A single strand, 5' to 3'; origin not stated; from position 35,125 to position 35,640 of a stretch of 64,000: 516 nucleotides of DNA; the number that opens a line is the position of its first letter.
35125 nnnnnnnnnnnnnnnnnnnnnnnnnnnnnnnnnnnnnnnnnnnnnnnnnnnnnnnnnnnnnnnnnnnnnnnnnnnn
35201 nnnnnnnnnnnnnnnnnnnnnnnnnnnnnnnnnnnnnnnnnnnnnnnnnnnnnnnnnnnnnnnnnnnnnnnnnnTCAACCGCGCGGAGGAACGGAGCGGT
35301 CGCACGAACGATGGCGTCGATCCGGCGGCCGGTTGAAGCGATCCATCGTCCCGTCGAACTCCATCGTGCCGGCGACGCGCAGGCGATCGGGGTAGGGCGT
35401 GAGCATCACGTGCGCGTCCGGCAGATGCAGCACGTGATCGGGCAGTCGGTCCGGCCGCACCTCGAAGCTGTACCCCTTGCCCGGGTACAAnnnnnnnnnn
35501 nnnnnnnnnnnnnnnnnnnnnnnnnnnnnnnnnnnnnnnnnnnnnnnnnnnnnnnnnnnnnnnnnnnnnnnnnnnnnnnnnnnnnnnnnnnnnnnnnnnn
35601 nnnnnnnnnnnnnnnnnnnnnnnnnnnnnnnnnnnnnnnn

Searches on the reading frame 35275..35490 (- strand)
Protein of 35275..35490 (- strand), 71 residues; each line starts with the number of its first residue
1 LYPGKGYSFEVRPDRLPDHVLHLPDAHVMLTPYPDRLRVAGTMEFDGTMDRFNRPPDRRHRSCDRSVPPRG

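Call 39: search_protein_families(library=pfam, proteins=[window:35275-35490:-], max_evalue=0.01)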
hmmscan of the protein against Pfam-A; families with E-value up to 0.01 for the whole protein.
window:35275-35490:- (71 aa): 1 family
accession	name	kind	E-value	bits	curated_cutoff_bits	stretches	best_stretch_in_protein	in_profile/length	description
PF01266.30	DAO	-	0.003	17.6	27.9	1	1-60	221-287/353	FAD dependent oxidoreductase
